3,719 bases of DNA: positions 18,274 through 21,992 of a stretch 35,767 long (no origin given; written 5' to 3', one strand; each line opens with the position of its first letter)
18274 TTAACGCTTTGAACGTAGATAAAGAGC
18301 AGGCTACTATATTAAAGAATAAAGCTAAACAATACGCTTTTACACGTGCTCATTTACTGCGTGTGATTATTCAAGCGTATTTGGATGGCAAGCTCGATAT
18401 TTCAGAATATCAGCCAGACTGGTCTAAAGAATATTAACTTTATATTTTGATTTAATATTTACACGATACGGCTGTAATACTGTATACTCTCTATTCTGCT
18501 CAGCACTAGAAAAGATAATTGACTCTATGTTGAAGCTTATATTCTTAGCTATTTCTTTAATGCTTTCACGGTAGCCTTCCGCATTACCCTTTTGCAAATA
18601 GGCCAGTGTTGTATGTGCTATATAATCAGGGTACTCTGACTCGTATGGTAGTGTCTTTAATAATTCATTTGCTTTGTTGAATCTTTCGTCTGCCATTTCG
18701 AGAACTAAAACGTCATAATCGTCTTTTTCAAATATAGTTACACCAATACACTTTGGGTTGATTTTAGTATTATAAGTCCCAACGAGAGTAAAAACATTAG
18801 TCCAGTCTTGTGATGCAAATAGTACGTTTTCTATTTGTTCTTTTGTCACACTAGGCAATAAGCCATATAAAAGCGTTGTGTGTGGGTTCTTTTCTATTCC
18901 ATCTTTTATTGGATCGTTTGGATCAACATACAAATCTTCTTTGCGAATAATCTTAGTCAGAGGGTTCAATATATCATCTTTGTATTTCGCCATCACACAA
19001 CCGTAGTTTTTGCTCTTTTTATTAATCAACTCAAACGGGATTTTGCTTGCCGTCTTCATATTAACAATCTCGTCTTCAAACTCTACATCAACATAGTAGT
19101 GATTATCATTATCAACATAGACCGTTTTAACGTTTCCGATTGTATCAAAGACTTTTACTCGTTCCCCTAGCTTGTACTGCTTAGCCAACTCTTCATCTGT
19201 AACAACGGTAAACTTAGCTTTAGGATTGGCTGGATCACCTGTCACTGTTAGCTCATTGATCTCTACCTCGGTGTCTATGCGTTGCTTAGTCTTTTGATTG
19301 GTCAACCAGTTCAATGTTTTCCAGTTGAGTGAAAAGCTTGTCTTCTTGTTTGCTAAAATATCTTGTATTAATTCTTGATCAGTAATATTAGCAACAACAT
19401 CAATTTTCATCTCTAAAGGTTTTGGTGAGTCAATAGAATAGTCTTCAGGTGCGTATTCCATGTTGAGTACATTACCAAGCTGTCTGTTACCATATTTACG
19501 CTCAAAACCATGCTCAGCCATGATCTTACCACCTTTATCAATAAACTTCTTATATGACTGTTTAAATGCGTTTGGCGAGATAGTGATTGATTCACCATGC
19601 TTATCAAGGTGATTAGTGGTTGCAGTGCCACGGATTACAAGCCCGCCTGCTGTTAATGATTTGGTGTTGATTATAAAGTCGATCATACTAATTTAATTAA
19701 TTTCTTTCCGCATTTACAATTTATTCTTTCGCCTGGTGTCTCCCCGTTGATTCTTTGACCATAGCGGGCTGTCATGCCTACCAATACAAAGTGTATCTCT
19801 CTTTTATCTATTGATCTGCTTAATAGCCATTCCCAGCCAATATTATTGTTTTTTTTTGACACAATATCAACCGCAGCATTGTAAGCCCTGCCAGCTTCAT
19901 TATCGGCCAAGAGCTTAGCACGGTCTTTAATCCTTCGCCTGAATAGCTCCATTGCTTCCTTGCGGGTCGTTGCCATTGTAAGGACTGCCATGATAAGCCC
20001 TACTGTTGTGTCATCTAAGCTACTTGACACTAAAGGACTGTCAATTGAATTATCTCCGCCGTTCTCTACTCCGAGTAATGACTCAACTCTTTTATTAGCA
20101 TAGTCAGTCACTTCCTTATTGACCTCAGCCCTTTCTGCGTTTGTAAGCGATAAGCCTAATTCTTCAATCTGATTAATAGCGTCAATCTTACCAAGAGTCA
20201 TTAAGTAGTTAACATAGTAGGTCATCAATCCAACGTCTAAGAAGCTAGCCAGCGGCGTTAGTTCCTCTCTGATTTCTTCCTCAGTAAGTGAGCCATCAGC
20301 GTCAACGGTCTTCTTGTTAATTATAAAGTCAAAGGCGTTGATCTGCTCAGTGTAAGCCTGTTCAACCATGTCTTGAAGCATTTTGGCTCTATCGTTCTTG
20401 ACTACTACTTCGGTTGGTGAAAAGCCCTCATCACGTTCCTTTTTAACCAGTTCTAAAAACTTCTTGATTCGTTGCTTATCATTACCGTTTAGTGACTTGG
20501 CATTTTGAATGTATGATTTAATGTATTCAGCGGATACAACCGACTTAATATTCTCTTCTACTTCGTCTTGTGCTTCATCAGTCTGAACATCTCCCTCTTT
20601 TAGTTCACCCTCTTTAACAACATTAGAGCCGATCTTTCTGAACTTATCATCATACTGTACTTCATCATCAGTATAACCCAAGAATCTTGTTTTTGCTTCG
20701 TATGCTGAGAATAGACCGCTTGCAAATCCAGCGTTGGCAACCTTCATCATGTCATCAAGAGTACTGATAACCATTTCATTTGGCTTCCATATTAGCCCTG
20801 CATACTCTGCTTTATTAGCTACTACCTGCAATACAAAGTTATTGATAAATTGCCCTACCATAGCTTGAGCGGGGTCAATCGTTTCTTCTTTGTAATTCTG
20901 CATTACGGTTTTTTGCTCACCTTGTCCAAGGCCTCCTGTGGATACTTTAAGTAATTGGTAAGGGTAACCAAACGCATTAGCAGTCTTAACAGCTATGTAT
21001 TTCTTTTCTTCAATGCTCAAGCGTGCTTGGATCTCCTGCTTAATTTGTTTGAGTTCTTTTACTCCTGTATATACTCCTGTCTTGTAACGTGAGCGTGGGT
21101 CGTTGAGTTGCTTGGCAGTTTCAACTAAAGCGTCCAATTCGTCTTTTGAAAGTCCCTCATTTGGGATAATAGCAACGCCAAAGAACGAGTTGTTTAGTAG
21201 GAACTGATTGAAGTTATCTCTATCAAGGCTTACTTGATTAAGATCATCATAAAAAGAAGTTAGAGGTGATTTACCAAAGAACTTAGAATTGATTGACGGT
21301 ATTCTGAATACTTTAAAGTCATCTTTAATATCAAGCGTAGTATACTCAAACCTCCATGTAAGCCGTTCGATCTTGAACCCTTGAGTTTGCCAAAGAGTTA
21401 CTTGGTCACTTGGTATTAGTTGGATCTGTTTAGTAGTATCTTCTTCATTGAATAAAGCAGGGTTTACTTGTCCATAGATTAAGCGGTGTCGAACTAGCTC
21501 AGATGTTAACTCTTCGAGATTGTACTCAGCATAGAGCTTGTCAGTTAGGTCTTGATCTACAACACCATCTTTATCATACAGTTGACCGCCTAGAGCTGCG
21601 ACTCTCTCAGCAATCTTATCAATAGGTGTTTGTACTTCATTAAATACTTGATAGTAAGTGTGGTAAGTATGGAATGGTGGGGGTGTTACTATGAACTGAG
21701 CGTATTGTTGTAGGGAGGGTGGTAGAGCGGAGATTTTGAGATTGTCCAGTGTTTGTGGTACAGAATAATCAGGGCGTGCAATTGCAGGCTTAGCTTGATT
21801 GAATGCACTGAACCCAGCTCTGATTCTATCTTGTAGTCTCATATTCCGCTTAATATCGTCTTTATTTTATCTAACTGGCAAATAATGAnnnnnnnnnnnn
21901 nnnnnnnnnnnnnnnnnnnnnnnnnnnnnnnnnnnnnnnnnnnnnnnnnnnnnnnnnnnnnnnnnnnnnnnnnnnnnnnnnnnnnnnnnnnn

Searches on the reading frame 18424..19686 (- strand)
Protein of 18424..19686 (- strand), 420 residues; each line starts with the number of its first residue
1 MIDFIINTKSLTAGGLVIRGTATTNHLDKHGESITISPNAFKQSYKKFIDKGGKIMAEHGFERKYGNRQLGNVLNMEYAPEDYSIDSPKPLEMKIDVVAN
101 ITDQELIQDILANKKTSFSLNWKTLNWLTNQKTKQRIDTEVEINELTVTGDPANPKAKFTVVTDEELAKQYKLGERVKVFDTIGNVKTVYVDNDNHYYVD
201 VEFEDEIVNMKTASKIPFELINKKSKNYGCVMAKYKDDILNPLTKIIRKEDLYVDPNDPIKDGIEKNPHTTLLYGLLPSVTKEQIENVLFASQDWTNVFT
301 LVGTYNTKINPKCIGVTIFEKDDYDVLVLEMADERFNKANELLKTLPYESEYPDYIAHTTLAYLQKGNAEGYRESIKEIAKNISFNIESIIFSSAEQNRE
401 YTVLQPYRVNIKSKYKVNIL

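Call 22: search_protein_families(library=pfam, proteins=[window:18424-19686:-], max_evalue=0.01)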
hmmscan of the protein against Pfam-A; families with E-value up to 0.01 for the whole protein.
window:18424-19686:- (420 aa): 1 family
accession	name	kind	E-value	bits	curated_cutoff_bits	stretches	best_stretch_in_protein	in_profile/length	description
PF23474.1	Acb1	-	6.4e-05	23.1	27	1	304-367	52-114/144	Anti-CBASS protein Acb1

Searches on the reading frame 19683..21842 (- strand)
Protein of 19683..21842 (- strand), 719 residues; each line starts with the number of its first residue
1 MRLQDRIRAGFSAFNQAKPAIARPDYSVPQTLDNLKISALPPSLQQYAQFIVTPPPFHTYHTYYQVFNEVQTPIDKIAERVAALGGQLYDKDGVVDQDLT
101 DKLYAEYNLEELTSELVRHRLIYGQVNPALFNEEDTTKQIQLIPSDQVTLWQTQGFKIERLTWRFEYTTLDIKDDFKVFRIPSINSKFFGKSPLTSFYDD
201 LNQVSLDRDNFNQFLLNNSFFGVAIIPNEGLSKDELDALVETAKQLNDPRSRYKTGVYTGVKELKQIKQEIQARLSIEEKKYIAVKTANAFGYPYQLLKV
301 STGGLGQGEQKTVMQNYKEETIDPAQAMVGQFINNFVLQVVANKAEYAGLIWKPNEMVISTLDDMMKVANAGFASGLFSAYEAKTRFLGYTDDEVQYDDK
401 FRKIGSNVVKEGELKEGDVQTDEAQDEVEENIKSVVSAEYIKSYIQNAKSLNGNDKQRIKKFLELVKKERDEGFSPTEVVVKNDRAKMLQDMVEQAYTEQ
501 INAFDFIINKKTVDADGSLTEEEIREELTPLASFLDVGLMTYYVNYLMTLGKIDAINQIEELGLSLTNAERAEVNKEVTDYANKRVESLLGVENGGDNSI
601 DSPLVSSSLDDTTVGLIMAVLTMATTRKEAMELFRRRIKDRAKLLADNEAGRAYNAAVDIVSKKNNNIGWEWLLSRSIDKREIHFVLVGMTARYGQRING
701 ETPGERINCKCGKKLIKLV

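Call 22: search_protein_families(library=pfam, proteins=[window:19683-21842:-], max_evalue=0.01)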
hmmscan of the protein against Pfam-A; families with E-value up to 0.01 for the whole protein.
window:19683-21842:- (719 aa): 2 families
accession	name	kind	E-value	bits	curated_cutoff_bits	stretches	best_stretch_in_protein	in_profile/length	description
PF04860.17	Phage_portal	-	3.7e-10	39.9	39.1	1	70-384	3-317/321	Phage portal protein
PF04233.19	Phage_Mu_F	-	1.7e-05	26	29.6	1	639-711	33-109/112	Phage Mu protein F like protein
